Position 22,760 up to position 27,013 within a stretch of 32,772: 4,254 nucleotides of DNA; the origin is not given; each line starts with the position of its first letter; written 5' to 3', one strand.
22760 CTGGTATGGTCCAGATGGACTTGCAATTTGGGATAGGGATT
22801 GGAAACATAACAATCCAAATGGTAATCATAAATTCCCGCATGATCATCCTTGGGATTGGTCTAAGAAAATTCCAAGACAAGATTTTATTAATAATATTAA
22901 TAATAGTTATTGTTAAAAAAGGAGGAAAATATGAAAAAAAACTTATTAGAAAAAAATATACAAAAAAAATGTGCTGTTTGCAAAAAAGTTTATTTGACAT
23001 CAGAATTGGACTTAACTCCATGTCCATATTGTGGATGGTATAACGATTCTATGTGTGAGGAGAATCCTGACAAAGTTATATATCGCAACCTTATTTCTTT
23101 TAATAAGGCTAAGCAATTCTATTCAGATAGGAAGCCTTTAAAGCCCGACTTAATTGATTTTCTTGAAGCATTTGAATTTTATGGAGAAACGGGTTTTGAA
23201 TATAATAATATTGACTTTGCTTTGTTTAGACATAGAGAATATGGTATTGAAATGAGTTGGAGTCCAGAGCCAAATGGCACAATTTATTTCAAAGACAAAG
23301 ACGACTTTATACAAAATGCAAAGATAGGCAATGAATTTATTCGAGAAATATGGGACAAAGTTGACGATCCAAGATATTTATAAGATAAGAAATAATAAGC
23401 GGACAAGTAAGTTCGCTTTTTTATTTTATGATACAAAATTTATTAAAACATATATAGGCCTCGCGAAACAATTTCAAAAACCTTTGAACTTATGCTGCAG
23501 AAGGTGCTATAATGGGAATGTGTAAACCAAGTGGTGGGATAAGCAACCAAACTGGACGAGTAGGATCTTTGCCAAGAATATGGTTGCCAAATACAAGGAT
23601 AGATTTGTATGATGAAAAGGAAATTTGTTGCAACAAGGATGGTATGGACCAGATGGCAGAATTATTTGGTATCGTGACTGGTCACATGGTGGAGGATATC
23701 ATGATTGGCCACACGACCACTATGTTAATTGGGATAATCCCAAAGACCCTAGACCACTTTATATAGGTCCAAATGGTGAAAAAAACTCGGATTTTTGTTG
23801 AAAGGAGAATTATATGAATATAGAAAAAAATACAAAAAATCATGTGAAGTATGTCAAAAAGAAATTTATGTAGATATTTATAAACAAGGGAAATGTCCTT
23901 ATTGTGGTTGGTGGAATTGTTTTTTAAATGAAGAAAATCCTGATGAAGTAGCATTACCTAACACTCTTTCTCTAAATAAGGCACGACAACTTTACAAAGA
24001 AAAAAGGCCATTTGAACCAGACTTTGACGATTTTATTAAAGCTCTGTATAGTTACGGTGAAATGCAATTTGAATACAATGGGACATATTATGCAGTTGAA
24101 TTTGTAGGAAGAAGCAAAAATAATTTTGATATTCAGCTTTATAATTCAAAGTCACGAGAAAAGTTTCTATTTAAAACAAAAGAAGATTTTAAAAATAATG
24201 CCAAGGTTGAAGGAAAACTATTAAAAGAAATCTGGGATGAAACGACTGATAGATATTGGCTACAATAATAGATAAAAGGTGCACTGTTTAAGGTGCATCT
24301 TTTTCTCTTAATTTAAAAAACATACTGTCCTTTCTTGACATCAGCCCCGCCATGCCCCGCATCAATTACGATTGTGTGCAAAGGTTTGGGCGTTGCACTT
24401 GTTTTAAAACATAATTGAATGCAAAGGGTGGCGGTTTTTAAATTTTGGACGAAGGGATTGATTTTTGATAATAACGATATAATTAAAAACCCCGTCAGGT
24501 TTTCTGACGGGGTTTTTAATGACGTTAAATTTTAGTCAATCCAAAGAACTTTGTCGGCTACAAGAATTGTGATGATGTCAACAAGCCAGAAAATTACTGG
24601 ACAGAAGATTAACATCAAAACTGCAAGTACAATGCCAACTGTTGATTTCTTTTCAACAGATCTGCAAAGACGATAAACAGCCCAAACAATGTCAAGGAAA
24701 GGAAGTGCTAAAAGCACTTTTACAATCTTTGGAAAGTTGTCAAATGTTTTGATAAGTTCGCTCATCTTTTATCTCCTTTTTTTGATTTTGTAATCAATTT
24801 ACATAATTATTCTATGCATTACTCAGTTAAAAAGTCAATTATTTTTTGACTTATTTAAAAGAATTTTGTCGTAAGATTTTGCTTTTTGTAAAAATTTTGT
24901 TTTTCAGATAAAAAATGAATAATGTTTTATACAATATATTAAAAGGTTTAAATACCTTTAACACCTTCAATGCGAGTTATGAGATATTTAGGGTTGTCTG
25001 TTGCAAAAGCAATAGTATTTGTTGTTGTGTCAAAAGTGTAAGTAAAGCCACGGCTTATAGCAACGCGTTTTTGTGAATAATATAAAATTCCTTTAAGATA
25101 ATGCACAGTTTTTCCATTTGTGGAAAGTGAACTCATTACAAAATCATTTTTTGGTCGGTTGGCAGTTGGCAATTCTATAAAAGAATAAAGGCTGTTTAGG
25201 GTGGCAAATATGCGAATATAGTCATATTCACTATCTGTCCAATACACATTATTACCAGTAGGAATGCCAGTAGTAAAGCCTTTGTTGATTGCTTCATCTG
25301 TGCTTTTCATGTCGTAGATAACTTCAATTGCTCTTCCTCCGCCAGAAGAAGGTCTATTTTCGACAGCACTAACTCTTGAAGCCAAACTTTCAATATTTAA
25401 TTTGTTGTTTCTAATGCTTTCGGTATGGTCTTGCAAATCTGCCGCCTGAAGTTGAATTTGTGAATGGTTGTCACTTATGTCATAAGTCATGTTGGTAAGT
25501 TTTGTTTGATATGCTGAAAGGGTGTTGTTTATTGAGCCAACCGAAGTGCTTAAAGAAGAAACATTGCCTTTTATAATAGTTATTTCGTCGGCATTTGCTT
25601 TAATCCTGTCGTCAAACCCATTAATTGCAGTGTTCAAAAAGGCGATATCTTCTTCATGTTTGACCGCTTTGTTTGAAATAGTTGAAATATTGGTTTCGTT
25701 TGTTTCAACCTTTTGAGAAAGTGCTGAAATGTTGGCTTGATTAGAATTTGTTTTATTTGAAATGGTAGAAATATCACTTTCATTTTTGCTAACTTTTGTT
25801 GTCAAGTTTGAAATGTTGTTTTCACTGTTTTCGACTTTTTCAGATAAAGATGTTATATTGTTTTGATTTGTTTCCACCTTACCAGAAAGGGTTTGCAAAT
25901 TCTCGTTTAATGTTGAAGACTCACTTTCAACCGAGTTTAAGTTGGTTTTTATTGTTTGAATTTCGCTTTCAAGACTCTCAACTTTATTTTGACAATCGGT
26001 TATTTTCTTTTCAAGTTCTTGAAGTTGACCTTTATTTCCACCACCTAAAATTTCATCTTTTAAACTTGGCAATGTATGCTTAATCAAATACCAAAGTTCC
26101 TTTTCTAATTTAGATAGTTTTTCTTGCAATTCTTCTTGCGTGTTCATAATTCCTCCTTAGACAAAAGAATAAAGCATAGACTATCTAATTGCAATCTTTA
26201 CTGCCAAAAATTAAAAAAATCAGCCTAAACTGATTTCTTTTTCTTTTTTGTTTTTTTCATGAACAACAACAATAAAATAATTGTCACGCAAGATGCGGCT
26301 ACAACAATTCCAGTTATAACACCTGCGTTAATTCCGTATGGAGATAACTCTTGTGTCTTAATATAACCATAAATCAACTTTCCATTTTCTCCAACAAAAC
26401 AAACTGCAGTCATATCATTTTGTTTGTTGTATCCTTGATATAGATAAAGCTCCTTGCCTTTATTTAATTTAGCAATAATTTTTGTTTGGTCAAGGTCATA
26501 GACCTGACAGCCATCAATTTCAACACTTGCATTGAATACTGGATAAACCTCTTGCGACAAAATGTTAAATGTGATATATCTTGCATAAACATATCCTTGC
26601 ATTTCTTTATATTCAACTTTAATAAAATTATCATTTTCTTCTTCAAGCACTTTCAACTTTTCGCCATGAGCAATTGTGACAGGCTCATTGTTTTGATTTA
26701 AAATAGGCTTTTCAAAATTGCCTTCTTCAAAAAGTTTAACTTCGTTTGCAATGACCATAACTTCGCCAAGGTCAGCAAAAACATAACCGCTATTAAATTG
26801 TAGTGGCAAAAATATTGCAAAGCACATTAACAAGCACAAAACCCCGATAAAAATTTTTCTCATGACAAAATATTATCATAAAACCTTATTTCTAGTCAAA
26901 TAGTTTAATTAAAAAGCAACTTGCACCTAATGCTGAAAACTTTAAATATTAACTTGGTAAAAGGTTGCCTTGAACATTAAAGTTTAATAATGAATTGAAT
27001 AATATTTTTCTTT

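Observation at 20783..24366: A block of about 3.5 kb lies between cwlD and a relic of the cwlD 5' end, with no recombinase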

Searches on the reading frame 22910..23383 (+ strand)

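Call 7: search_protein_families(library=pfam, proteins=[window:22910-23383:+], max_evalue=0.1)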
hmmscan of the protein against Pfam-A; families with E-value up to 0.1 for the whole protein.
window:22910-23383:+ (157 aa): 2 families
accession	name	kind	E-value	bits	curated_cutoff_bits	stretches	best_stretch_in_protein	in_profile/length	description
PF14206.11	Cys_rich_CPCC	-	3.1e-06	27.3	24.5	1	20-73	2-56/75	Cysteine-rich CPCC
PF14446.12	Prok-RING_1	-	0.011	16.1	29.1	1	17-55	3-40/54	Prokaryotic RING finger family 1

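Call 52: search_protein_families(library=ncbifam, proteins=[window:22910-23383:+], max_evalue=0.05)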
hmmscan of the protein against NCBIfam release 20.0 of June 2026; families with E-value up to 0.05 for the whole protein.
window:22910-23383:+ (157 aa): 1 family
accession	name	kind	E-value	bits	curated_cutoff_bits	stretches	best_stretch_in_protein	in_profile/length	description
NF001606.0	PRK00398.1-3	equivalog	0.026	14.3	72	1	20-42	4-26/44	DNA-directed RNA polymerase subunit P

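Call 53: search_protein_families(library=padloc, proteins=[window:22910-23383:+], max_evalue=0.01)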
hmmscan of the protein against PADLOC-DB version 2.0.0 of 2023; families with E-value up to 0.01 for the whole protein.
window:22910-23383:+ (157 aa): 0 families

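Call 89: search_protein_families(library=phrogs, proteins=[window:22910-23383:+], max_evalue=0.01)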
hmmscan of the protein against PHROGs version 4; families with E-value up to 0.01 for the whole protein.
window:22910-23383:+ (157 aa): 2 families
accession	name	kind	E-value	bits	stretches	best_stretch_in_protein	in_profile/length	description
phrog_3711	-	unknown function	0.00036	21.6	1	81-153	3-74/77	-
phrog_6332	-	unknown function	0.0012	19.8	1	18-76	7-58/60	-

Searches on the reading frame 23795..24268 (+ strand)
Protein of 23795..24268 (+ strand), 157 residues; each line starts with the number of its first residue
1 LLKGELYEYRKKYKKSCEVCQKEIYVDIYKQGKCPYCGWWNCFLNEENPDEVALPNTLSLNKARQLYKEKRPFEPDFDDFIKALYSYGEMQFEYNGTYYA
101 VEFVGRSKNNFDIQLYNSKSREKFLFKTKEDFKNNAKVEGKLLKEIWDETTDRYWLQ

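Call 7: search_protein_families(library=pfam, proteins=[window:23795-24268:+], max_evalue=0.1)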
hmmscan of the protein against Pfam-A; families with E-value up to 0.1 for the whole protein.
window:23795-24268:+ (157 aa): 1 family
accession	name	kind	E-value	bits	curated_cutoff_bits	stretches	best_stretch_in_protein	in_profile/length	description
PF14206.11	Cys_rich_CPCC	-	8.7e-05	22.7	24.5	1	16-69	2-56/75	Cysteine-rich CPCC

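Call 52: search_protein_families(library=ncbifam, proteins=[window:23795-24268:+], max_evalue=0.05)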
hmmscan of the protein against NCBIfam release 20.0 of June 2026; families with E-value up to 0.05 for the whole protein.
window:23795-24268:+ (157 aa): 1 family
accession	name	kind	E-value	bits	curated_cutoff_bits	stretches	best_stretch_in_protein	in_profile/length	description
NF001606.0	PRK00398.1-3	equivalog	0.0077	16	72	1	13-38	3-26/44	DNA-directed RNA polymerase subunit P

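Call 53: search_protein_families(library=padloc, proteins=[window:23795-24268:+], max_evalue=0.01)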
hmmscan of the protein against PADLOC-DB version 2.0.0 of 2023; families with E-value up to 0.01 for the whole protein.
window:23795-24268:+ (157 aa): 0 families

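Call 89: search_protein_families(library=phrogs, proteins=[window:23795-24268:+], max_evalue=0.01)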
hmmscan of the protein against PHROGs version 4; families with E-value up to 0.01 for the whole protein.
window:23795-24268:+ (157 aa): 4 families
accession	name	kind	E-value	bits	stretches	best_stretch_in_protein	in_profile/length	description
phrog_3711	-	unknown function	4.3e-05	24.6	1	78-150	4-72/77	-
phrog_6332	-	unknown function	0.0004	21.3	1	16-73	9-59/60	-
phrog_34125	-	unknown function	0.0071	17.6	0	3-32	56-85/136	-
phrog_4875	-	unknown function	0.0079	17.3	1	11-47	9-44/77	-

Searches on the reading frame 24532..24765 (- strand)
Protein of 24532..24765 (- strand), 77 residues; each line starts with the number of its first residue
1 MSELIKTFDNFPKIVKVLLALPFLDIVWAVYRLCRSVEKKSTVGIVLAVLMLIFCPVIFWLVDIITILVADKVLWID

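Call 7: search_protein_families(library=pfam, proteins=[window:24532-24765:-], max_evalue=0.1)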
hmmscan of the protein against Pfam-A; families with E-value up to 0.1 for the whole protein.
window:24532-24765:- (77 aa): 2 families
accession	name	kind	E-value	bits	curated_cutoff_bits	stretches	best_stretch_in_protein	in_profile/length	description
PF06472.20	ABC_membrane_2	-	0.05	13.4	24.4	1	19-53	138-172/269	ABC transporter transmembrane region 2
PF17328.7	DUF5366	-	0.059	13.9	25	1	8-67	90-142/158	Family of unknown function (DUF5366)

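Call 15: find_encoding_contigs(protein=window:24532-24765:-, flank=8000, max_places=10)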
Protein window:24532-24765:- (77 aa): 1 contig read that carries it; 1 place shown.
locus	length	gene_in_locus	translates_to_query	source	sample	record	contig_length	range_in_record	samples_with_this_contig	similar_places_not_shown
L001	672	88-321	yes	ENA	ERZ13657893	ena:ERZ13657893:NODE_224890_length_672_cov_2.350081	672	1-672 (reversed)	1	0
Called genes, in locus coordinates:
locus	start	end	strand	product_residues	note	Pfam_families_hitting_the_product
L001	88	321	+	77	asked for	-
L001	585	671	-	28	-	?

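Call 52: search_protein_families(library=ncbifam, proteins=[window:24532-24765:-], max_evalue=0.05)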
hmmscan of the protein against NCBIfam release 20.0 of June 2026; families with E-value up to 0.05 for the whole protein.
window:24532-24765:- (77 aa): 1 family
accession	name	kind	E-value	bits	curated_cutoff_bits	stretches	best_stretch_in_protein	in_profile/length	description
TIGR03937.1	PgaC_IcaA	equivalog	0.017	14.1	422.3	1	29-70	345-386/407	poly-beta-1,6-N-acetyl-D-glucosamine synthase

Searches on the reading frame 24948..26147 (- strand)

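Call 7: search_protein_families(library=pfam, proteins=[window:24948-26147:-], max_evalue=0.1)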
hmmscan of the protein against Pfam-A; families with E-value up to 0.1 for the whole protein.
window:24948-26147:- (399 aa): 52 families (the best 25 are shown)
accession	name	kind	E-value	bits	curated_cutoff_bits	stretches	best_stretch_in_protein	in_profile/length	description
PF23991.1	DUF7310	-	4.3e-07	30.8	40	1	41-91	31-81/83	Coiled-coil region of unknown function (DUF7310)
PF00038.26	Filament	-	9.6e-06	25.9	40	2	3-99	177-266/313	Intermediate filament protein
PF07889.17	DUF1664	-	2.1e-05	25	34.6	1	6-93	38-119/124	Protein of unknown function (DUF1664)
PF17045.10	CEP63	-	2.2e-05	24.8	33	2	197-263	157-221/263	Centrosomal protein of 63 kDa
PF08614.16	ATG16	-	2.3e-05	25.1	33.7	2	108-201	72-165/200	Autophagy protein 16 (ATG16)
PF25450.1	Rab11-FIP3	-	2.5e-05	25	31.9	1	40-109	54-123/125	Rab11-FIP3-like domain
PF19220.6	Rod_CreS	-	3.3e-05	23.5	100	1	49-265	8-214/359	Crescentin, rod domain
PF25762.1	HAUS1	-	6.2e-05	23.3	40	2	41-125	115-199/236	HAUS augmin-like complex subunit 1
PF05701.16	WEMBL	-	0.00011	21.5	35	1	5-189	246-435/562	Weak chloroplast movement under blue light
PF13166.12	AAA_13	-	0.00013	21.3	36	1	26-235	288-492/713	AAA domain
PF10473.14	CENP-F_leu_zip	-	0.00014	22.4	34.5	1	40-146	10-116/140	Leucine-rich repeats of kinetochore protein Cenp-F/LEK1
PF24319.2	DUF7491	-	0.00014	22.4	30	1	40-109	14-83/90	Coiled-coil region of unknown function (DUF7491)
PF02601.20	Exonuc_VII_L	-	0.00014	21.9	35.9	1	4-147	142-266/315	Exonuclease VII, large subunit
PF06818.20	Fez1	-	0.00016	22.6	34.4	1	40-154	10-115/199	Fez1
PF16526.10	CLZ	-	0.00019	22.2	26.7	0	44-86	21-63/71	C-terminal leucine zipper domain of cyclic nucleotide-gated channels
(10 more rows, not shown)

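Call 52: search_protein_families(library=ncbifam, proteins=[window:24948-26147:-], max_evalue=0.05)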
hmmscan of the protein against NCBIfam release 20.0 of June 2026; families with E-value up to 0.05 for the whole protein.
window:24948-26147:- (399 aa): 37 families (the best 25 are shown)
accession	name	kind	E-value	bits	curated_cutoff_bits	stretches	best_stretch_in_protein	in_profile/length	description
TIGR02168.1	SMC_prok_B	equivalog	7e-15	53.9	567.35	1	39-261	727-949/1181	chromosome segregation protein SMC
TIGR02169.1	SMC_prok_A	equivalog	3.8e-14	51.4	729.4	1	5-264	678-932/1165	chromosome segregation protein SMC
TIGR04523.1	Mplasa_alph_rch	subfamily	5.6e-12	44.4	270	1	7-265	279-539/745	helix-rich protein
NF045487.1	ASRP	equivalog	1e-11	44.2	300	2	5-126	152-279/593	archaea-specific SMC-related protein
NF002572.0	PRK02224.1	equivalog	6.5e-10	38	1087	1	6-249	203-446/888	DNA double-strand break repair ATPase Rad50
NF045780.1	TrlF_fam_ATP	equivalog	1.2e-08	34.2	350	1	37-268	467-705/944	TrlF family AAA-like ATPase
NF041035.1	Rad50_Halo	equivalog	8.2e-08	31.1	1000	1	41-239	252-449/883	DNA double-strand break repair ATPase Rad50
NF038218.1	IcmG_DotF_IVB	equivalog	9.8e-08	32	200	1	46-119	116-189/266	type IVB secretion system protein IcmG/DotF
NF003034.1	PRK03918.1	equivalog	2.3e-07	29.2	700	1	81-265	164-346/878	DNA double-strand break repair ATPase Rad50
NF047515.1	SpiroCoCo_C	equivalog_domain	4.5e-07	29.3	125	2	41-134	115-204/313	SpiroCoCo family coiled-coil protein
NF041751.2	sbcc_Staph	equivalog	8.5e-07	27.3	920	1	38-253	540-748/1007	exonuclease subunit SbcC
NF052320.1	Cbp1_fam_LP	subfamily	9.7e-07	28.6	90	2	117-238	68-188/286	Cbp1 family collagen-binding glycoprotein adhesin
NF041034.1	Rad50_Sulf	equivalog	2.5e-06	25.7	1000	1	5-255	443-709/872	DNA double-strand break repair ATPase Rad50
NF006542.0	PRK09039.1-1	equivalog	3.2e-06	26.4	388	1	45-156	44-155/627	peptidoglycan -binding protein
NF047516.1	LA_3659_fam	equivalog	3.4e-06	26.8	36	2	186-264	67-148/221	LA_3659 family protein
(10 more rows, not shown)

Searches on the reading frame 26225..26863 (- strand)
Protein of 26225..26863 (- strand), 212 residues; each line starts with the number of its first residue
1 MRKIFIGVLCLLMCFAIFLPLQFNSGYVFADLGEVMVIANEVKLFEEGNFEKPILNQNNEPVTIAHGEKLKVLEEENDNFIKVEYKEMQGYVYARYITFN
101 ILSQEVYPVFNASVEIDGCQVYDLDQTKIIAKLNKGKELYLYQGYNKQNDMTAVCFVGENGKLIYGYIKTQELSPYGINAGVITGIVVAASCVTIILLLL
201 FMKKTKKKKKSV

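Call 10: search_protein_families(library=pfam, proteins=[window:26225-26863:-], max_evalue=0.001)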
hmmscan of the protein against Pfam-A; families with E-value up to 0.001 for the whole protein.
window:26225-26863:- (212 aa): 2 families
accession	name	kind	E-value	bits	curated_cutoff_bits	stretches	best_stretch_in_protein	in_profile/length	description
PF08239.17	SH3_3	-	8.8e-06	26.3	27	1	64-97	19-53/54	Bacterial SH3 domain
PF07653.23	SH3_2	-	0.00053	20.1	21.8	0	57-96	11-51/55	Variant SH3 domain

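Call 52: search_protein_families(library=ncbifam, proteins=[window:26225-26863:-], max_evalue=0.05)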
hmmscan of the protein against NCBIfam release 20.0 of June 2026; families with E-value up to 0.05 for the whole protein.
window:26225-26863:- (212 aa): 1 family
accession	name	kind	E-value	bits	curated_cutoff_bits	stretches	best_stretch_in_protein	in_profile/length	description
TIGR04211.1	SH3_and_anchor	equivalog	2.2e-05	24.1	65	1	63-113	23-74/198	TIGR04211 family SH3 domain-containing protein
